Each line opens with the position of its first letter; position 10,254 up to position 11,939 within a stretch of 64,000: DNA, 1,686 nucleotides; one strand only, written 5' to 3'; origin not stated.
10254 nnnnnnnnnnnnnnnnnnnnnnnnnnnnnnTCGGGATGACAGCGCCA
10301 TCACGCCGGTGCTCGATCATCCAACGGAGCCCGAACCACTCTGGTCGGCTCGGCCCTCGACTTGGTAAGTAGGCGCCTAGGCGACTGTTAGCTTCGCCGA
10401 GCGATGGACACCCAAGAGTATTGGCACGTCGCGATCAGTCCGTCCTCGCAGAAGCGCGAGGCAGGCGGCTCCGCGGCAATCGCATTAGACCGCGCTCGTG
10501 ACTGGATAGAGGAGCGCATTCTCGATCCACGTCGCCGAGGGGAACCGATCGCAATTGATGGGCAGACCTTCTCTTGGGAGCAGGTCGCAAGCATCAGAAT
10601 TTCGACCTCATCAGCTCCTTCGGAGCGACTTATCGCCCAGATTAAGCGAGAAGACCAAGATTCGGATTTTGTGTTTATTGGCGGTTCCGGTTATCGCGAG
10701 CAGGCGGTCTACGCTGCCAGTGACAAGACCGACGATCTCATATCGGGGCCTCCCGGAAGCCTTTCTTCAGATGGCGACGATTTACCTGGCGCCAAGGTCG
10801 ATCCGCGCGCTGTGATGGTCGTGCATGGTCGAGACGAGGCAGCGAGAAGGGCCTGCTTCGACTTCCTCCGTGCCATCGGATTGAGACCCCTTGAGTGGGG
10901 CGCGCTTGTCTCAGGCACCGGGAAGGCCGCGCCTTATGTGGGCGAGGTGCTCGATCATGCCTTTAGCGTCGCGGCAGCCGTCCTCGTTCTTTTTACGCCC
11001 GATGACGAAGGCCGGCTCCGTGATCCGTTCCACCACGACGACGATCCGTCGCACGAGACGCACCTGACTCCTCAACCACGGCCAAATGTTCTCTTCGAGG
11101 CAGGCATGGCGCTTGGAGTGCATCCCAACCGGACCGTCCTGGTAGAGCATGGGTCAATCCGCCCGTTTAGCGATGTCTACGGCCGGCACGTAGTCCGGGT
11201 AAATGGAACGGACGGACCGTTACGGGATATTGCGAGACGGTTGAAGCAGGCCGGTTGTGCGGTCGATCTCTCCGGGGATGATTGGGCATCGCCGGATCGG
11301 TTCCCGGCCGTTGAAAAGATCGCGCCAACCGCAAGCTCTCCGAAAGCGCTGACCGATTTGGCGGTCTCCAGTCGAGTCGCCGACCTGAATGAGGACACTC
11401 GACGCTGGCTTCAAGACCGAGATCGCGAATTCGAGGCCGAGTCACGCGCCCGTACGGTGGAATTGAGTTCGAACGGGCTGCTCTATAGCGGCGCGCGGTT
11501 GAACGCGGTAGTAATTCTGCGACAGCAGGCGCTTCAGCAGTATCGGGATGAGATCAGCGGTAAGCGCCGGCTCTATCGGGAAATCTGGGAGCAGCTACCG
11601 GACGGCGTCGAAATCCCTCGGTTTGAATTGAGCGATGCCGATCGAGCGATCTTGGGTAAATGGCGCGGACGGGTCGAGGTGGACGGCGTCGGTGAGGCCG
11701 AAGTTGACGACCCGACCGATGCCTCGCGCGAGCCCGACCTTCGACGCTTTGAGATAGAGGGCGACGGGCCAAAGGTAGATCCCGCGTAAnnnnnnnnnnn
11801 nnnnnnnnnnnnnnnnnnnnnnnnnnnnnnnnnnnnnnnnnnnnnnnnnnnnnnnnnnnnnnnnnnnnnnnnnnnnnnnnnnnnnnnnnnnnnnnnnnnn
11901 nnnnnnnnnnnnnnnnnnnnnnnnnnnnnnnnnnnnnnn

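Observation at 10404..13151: Candidate undescribed defence cassette: TIR-like protein plus HEPN-motif protein plus small HTH protein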

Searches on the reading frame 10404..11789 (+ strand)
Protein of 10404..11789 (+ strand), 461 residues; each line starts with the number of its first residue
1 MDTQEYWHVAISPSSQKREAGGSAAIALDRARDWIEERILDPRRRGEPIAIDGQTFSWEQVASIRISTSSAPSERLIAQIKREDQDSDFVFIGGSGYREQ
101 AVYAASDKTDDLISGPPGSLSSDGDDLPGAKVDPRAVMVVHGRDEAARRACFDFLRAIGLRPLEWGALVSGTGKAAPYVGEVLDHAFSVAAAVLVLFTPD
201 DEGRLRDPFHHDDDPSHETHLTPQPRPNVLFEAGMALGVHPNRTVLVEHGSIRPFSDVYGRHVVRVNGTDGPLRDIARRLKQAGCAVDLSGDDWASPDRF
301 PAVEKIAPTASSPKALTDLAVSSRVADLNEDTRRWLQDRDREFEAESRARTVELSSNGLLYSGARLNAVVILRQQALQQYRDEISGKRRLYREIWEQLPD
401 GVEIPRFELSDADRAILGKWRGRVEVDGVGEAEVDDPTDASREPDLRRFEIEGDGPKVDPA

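Call 4: search_protein_families(library=pfam, proteins=[window:10404-11789:+], max_evalue=0.1)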
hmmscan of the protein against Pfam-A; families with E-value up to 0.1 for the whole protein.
window:10404-11789:+ (461 aa): 1 family
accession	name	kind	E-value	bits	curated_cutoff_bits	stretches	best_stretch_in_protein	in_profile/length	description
PF10137.14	CAP12-PCTIR_TIR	-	3e-23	82.5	24.7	1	137-267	2-118/119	CAP12/Pycsar effector protein, TIR domain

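Call 5: search_protein_families(library=padloc, proteins=[window:10404-11789:+], max_evalue=0.1)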
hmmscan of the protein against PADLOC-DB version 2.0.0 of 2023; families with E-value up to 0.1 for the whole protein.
window:10404-11789:+ (461 aa): 8 families
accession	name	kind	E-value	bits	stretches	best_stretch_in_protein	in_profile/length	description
PDLC05007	PDC-S35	-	5.1e-16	57.2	1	9-289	5-274/278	-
PDLC05005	PDC-S35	-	1.2e-15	55.9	1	134-289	118-259/264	-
PDLC05004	PDC-S35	-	5e-12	44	1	36-289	34-261/265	-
PDLC05003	PDC-S35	-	5.3e-10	37.2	1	133-287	88-235/245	-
PDLC05006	PDC-S35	-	1.7e-07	28.9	1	131-244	79-179/231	-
PDLC00729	Effector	-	0.0001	19.9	1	211-271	66-127/310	TIR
PDLC00731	Effector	-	0.015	12.2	1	210-249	216-256/306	TIR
PDLC00732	Effector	-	0.04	10.8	1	210-249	212-252/301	TIR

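Call 6: search_protein_families(library=ncbifam, proteins=[window:10404-11789:+], max_evalue=0.1)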
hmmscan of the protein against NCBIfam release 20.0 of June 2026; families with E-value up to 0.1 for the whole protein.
window:10404-11789:+ (461 aa): 0 families

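Call 8: find_homologous_proteins(query=window:10404-11789:+)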
Query window:10404-11789:+ (461 aa): 1010 proteins with E <= 0.001 among 8000 candidates; the best 120 are listed.
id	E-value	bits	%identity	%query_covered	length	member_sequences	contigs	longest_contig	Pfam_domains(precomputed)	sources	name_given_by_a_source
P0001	0.0e+0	1032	100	100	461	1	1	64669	PF10137.15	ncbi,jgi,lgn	ncbi:MAG TPA: nucleotide-binding protein [Solirubrobacterales bacterium]|jgi:predicted nucleotide-bi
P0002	5.5e-260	881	85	100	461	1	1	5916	PF10137.15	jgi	jgi:hypothetical protein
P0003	1.1e-169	584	60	98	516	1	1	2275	PF10137.15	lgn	-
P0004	2.3e-167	576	58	99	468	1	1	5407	PF10137.15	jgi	jgi:predicted nucleotide-binding protein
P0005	2.7e-147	510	58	88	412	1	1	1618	PF10137.15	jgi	jgi:predicted nucleotide-binding protein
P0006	1.8e-125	438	61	75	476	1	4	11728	PF10137.15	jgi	jgi:predicted nucleotide-binding protein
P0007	1.1e-123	432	61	71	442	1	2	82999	PF10137.15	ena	-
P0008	5.5e-123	430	61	72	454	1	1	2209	PF10137.15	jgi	jgi:predicted nucleotide-binding protein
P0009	6.3e-119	416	60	71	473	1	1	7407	PF10137.15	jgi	jgi:CAP12/Pycsar effector protein, TIR domain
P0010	2.6e-118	414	60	72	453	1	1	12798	PF10137.15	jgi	jgi:predicted nucleotide-binding protein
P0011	2.7e-118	414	59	70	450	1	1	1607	PF10137.15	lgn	-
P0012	1.3e-117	412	61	67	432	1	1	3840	PF10137.15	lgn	-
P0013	1.9e-117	411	62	65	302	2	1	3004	PF10137.15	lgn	-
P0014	1.3e-115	405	61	65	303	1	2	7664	PF10137.15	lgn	-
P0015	2.4e-115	404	61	66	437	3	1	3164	PF10137.15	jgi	-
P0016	2.6e-114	401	58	71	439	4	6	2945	PF10137.15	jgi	jgi:predicted nucleotide-binding protein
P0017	1.2e-113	399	61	65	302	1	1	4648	PF10137.15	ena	-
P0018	1.3e-113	399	58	65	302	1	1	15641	PF10137.15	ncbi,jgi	-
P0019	2.6e-112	394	55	80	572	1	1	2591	PF10137.15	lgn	-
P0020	9.3e-112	393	59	65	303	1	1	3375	PF10137.15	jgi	jgi:predicted nucleotide-binding protein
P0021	3.2e-111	391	52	75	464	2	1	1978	PF10137.15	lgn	-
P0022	1.2e-110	389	60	65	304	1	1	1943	PF10137.15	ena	-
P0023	4.4e-109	384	60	64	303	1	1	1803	PF10137.15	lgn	-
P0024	6.4e-109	383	56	65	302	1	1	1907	PF10137.15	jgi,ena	-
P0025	1.0e-108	383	56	65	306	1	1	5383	PF10137.15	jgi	jgi:predicted nucleotide-binding protein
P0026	2.2e-108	381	52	83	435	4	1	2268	PF10137.15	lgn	-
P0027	2.4e-108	381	58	68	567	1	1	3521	PF10137.15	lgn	-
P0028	2.5e-108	381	59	64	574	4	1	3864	PF10137.15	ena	-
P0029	3.5e-108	381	60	65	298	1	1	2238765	PF10137.15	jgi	jgi:predicted nucleotide-binding protein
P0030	6.0e-108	380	58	65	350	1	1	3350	PF10137.15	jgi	jgi:Predicted nucleotide-binding protein containing TIR-like domain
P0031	1.0e-107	379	58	65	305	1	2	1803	PF10137.15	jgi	jgi:predicted nucleotide-binding protein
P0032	2.1e-107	378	59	65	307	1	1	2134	PF10137.15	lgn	-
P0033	2.4e-107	378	59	64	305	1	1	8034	PF10137.15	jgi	jgi:predicted nucleotide-binding protein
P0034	6.2e-107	377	59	67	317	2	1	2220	PF10137.15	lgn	-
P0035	1.4e-106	376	60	64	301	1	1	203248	PF10137.15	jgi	jgi:predicted nucleotide-binding protein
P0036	2.1e-106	375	58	65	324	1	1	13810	PF10137.15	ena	-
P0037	2.2e-106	375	52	82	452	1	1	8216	PF10137.15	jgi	jgi:predicted nucleotide-binding protein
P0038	3.2e-106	374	58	65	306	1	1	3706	PF10137.15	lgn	-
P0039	7.6e-106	373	58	64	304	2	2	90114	PF10137.15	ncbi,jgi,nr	ncbi:MAG TPA: nucleotide-binding protein [Baekduia sp.]|jgi:hypothetical protein|nr:nucleotide-bindi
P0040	8.4e-106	373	57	67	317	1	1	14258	PF10137.15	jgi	jgi:Predicted nucleotide-binding protein containing TIR-like domain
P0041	1.3e-105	372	59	65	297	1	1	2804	PF10137.15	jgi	jgi:hypothetical protein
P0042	3.4e-105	371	58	65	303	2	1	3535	PF10137.15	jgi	jgi:predicted nucleotide-binding protein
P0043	3.4e-105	371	57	64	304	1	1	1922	PF10137.15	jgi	jgi:predicted nucleotide-binding protein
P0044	4.2e-105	371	56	65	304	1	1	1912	PF10137.15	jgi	-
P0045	5.3e-105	370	57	64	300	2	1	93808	PF10137.15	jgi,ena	-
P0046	6.3e-105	370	57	64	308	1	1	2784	PF10137.15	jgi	jgi:predicted nucleotide-binding protein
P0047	6.7e-105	370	59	64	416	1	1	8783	PF10137.15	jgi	jgi:predicted nucleotide-binding protein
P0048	7.2e-105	370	58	65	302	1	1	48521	PF10137.15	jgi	jgi:predicted nucleotide-binding protein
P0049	1.2e-104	369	56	65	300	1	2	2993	PF10137.15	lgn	-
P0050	2.0e-104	368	58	64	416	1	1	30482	PF10137.15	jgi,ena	-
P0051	3.0e-104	368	58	65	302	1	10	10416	PF10137.15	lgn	-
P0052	3.8e-104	368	58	65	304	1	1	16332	PF10137.15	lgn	-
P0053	3.8e-104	367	58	65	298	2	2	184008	PF10137.15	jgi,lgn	jgi:hypothetical protein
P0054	4.8e-104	367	60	65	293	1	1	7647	PF10137.15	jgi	jgi:predicted nucleotide-binding protein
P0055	5.2e-104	367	57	65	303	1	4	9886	PF10137.15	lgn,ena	-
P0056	5.9e-104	367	57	65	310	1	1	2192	PF10137.15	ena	-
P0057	6.1e-104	367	58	65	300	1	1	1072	PF10137.15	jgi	jgi:predicted nucleotide-binding protein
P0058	6.4e-104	367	57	64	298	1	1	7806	PF10137.15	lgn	-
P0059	9.0e-104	366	58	64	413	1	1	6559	PF10137.15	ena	-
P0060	1.6e-103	365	56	64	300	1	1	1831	PF10137.15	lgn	-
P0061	2.2e-103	365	59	64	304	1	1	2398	PF10137.15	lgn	-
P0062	3.5e-103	364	56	65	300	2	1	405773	PF10137.15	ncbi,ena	-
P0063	1.8e-102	362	57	64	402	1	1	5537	PF10137.15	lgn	-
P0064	1.8e-102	362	56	65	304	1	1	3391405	PF10137.15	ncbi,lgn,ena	-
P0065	2.1e-102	362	56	63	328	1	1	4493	PF10137.15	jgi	jgi:predicted nucleotide-binding protein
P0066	3.5e-102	361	56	64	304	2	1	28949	PF10137.15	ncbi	ncbi:MAG: TIR domain-containing protein [Solirubrobacteraceae bacterium]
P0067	3.5e-102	361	53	69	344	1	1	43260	PF10137.15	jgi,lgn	jgi:predicted nucleotide-binding protein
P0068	5.3e-102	360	56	64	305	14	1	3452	PF10137.15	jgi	jgi:predicted nucleotide-binding protein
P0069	1.2e-101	359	55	65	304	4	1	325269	PF10137.15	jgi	jgi:predicted nucleotide-binding protein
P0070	1.5e-101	359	53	69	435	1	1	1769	PF10137.15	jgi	jgi:predicted nucleotide-binding protein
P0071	1.5e-101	359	57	64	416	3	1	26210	PF10137.15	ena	-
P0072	2.1e-101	358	55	64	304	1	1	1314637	PF10137.15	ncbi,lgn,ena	-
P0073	3.6e-101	358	54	71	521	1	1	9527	PF10137.15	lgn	-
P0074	5.8e-101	357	56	64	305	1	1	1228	PF10137.15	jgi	jgi:predicted nucleotide-binding protein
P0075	1.3e-100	356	56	64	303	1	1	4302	PF10137.15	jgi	jgi:predicted nucleotide-binding protein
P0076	2.1e-100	355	57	64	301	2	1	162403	PF10137.15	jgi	-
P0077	3.8e-100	354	55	64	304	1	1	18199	PF10137.15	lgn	-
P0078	5.7e-100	354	56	64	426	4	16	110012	PF10137.15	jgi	jgi:predicted nucleotide-binding protein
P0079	7.9e-100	353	53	72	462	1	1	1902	PF10137.15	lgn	-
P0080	2.6e-99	352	57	64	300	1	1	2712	PF10137.15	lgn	-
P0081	3.8e-99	351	56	64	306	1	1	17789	PF10137.15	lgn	-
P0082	2.4e-98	348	54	65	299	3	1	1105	PF10137.15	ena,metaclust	metaclust:\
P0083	2.6e-98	348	55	64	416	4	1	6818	PF10137.15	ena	-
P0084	7.1e-98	347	58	60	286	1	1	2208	PF10137.15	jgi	jgi:hypothetical protein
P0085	9.6e-98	346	56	64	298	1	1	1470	PF10137.15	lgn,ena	-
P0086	4.0e-97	344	56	64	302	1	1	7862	PF10137.15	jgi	jgi:predicted nucleotide-binding protein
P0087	4.9e-97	344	52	64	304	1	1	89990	PF10137.15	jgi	jgi:predicted nucleotide-binding protein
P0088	9.0e-97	343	52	63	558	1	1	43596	PF10137.15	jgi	jgi:predicted nucleotide-binding protein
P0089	1.1e-96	343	56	64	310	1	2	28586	PF10137.15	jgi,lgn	jgi:predicted nucleotide-binding protein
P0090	1.6e-96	342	56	64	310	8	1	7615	PF10137.15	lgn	-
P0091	1.6e-96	342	60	58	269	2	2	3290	PF10137.15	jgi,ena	-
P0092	1.9e-96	342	52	72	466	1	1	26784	PF10137.15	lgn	-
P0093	1.5e-95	339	56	65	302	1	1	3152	PF10137.15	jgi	-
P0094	1.9e-94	336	55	65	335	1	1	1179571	PF10137.15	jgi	jgi:predicted nucleotide-binding protein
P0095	2.3e-94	335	53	65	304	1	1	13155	PF10137.15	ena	-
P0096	8.7e-94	333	54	64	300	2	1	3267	PF10137.15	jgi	jgi:hypothetical protein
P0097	1.5e-92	329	54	65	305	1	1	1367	PF10137.15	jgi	jgi:predicted nucleotide-binding protein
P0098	4.8e-92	328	51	72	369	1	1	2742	PF10137.15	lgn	-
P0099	6.7e-91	324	57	61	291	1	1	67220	PF10137.15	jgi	jgi:predicted nucleotide-binding protein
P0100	2.0e-89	319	53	64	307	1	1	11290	PF10137.15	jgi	jgi:predicted nucleotide-binding protein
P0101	4.1e-88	315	51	65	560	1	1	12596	PF10137.15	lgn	-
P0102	4.2e-87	311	63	52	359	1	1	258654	PF10137.15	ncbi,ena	-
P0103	6.2e-80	288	44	72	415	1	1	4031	PF10137.15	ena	-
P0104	8.6e-80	287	45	72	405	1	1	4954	PF10137.15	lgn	-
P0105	1.4e-78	283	67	41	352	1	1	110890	PF10137.15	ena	-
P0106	2.5e-78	282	52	62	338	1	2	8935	PF10137.15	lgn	-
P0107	4.9e-76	275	47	62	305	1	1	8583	PF10137.15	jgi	jgi:predicted nucleotide-binding protein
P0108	8.8e-76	274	43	75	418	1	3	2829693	PF10137.15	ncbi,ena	-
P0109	3.9e-75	272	70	38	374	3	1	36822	PF10137.15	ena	-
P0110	7.2e-75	271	44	73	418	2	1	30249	PF10137.15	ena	-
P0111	6.2e-74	268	48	63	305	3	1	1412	PF10137.15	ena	-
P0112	1.5e-73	267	46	64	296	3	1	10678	PF10137.15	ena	-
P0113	3.6e-73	265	58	49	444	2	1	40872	PF10137.15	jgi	jgi:predicted nucleotide-binding protein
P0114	4.6e-73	265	44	70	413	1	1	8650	PF10137.15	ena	-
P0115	5.9e-73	265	43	72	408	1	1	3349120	PF10137.15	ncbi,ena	-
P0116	7.3e-73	264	47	63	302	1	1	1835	PF10137.15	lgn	-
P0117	7.5e-73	264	45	68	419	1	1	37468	PF10137.15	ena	-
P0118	8.0e-73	264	45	64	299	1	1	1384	PF10137.15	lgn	-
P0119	1.4e-72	263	48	61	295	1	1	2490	PF10137.15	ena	-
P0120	4.8e-72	262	43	72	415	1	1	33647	PF10137.15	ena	-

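Call 10: find_encoding_contigs(protein=P0002, flank=6000, max_places=3)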
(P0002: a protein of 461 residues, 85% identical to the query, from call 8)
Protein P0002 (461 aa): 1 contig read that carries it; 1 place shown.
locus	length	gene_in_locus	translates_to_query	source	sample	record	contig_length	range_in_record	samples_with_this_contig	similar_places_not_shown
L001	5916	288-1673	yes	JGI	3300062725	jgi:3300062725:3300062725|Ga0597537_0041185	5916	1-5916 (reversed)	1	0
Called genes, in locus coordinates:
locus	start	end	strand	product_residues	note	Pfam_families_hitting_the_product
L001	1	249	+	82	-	?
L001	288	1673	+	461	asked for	PF10137:CAP12-PCTIR_TIR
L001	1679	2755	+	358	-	-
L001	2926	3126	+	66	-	-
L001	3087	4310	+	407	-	-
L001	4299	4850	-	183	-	-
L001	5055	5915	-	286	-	?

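Call 11: find_encoding_contigs(protein=P0004, flank=6000, max_places=3)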
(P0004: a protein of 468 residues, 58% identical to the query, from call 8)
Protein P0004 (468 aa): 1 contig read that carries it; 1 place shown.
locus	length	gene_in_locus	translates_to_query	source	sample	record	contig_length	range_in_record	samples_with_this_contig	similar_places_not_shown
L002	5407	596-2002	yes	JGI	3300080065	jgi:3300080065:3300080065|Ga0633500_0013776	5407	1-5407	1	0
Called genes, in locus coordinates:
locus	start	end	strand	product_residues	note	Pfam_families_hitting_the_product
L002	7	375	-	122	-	-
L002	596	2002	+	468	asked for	PF10137:CAP12-PCTIR_TIR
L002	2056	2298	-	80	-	-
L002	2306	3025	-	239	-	-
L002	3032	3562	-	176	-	-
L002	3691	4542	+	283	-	-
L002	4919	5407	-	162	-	?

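Call 35: find_encoding_contigs(protein=P0001, flank=10000, max_places=3)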
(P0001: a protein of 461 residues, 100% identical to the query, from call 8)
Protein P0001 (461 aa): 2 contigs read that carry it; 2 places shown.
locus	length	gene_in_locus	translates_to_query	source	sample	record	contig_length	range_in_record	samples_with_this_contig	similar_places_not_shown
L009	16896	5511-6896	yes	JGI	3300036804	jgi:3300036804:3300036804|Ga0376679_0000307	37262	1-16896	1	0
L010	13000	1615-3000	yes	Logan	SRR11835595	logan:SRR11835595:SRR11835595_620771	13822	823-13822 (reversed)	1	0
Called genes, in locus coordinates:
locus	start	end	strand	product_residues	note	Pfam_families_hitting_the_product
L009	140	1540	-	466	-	-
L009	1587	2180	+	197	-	PF00132:Hexapep, PF14602:Hexapep_2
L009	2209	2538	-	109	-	-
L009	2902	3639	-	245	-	PF13424:TPR_12 (weak)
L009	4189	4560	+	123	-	PF01850:PIN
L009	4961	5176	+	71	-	PF07927:HicA_toxin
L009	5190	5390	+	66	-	-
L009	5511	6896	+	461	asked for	PF10137:CAP12-PCTIR_TIR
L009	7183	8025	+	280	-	-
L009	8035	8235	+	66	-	-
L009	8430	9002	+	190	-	-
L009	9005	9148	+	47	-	PF13560:HTH_31 (weak), PF12844:HTH_19 (weak), PF01381:HTH_3 (weak)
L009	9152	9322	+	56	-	-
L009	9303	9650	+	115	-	PF13560:HTH_31, PF01381:HTH_3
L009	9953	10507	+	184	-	-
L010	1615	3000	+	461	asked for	PF10137:CAP12-PCTIR_TIR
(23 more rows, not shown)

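Call 49: find_related_loci(query=A3, collection=metagenome_contigs, flank=5000)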
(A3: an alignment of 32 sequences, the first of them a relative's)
Query A3 (461 aa) in metagenome_contigs; peptide patterns used: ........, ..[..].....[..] (x = any residue, [..] = any of these).
600 stretches matched a pattern (row limit reached: there are more); 520 encode a relative of the query (tblastn E <= 1e-3); the best 80 are kept; 80 distinct loci.
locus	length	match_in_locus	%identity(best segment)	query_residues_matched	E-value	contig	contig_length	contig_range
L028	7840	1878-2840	56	2-324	7e-117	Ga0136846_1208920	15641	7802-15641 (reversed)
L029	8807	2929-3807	58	6-301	1e-105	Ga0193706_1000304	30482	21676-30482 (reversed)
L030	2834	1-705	61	64-301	9e-90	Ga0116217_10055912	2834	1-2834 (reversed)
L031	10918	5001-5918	44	6-312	2e-74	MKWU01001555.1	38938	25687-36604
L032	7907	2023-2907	45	7-300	3e-73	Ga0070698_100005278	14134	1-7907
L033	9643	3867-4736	43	7-300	3e-73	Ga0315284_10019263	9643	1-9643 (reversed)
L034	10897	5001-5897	45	6-305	2e-72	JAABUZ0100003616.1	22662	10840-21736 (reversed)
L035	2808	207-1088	45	7-300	3e-72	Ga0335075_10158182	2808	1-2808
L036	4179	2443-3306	45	28-314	4e-71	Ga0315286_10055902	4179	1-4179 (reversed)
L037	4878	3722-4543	46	26-300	5e-69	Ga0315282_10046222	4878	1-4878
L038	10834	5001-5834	46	26-302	6e-69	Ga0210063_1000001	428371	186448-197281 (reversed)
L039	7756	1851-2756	45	6-302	5e-69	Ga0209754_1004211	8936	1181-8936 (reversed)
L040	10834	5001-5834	46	26-302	6e-69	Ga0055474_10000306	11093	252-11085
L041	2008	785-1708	43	6-316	2e-70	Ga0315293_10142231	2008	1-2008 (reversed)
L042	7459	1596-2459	44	7-300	8e-68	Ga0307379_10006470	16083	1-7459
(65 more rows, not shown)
